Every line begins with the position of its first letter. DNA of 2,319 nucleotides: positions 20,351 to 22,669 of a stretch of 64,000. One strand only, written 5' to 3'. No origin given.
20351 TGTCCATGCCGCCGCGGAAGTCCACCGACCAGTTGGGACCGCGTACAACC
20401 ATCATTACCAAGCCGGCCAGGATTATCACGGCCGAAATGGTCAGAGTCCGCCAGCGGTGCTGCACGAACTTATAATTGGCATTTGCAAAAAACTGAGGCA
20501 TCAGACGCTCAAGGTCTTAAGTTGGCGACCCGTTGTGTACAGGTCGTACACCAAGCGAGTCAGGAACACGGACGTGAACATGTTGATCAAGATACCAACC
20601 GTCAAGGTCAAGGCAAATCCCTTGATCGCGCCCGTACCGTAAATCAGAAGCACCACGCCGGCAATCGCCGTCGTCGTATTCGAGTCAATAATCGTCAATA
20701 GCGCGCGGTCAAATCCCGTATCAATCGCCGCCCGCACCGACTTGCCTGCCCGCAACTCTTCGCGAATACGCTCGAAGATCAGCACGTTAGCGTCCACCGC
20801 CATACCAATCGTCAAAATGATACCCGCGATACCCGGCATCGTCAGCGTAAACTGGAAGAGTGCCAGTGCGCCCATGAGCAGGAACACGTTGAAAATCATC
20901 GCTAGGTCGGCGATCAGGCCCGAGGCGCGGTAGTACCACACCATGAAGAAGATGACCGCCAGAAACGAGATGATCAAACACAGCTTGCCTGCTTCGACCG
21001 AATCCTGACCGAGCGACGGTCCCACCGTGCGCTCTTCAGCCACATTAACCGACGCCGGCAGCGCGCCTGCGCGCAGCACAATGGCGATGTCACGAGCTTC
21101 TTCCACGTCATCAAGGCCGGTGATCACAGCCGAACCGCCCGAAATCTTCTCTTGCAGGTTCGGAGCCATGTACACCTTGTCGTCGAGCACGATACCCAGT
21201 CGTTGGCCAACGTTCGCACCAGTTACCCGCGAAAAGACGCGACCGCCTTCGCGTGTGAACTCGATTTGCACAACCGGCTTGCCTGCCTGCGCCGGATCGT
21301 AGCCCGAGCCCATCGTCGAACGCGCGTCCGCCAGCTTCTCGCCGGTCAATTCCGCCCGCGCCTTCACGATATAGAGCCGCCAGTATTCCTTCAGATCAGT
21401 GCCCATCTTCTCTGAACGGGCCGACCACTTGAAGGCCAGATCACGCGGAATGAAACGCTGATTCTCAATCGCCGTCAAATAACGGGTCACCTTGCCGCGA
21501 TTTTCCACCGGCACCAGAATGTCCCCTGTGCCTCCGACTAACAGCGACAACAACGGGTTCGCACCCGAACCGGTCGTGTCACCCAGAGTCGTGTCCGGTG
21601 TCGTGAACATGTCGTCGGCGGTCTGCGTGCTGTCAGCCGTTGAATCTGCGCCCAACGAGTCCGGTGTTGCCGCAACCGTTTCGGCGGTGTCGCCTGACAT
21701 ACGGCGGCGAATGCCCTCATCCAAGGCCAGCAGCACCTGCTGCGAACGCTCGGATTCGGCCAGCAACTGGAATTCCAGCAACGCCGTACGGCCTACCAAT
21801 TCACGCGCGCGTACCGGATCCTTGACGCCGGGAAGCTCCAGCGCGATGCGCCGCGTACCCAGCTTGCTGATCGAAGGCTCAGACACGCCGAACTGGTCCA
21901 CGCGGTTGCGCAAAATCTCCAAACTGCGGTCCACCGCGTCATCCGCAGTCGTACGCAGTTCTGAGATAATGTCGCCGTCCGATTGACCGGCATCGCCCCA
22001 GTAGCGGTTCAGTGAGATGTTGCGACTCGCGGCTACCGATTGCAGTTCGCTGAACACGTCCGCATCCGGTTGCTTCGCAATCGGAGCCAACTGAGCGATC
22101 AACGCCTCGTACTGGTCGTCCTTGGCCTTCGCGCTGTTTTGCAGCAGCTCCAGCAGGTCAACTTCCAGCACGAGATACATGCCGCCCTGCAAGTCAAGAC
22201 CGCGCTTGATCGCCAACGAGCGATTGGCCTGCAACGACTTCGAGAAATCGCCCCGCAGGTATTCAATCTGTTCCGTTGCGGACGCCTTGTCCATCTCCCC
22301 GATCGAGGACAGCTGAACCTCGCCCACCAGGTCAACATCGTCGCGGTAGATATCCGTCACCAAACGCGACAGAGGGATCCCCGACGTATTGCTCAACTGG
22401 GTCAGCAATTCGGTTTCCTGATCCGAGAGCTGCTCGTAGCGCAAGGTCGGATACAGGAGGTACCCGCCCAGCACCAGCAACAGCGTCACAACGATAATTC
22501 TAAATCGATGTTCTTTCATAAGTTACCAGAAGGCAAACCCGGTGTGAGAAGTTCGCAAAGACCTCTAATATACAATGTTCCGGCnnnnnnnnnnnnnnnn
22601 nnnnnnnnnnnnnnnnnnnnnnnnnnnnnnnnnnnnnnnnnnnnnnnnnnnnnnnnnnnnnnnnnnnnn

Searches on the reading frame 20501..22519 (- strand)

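Call 24: search_protein_families(library=pfam, proteins=[window:20501-22519:-], max_evalue=0.00001)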
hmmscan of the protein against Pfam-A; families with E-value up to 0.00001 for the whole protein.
window:20501-22519:- (672 aa): 4 families
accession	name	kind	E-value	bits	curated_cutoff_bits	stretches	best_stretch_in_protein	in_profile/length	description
PF22599.2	SecDF_P1_head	-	8.2e-32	109.9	27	1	382-489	12-114/114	SecDF, P1 head subdomain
PF02355.23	SecD_SecF_C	-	2.4e-24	86.2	20.5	1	490-655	12-180/189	Protein export membrane protein SecD/SecF, C-terminal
PF21760.3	SecD_1st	-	2.2e-23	81.9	27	1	196-254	1-59/60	Protein translocase subunit SecDF, P1 domain, N-terminal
PF03176.21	MMPL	-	4.5e-08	32.8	20.5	1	537-651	179-292/333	MMPL family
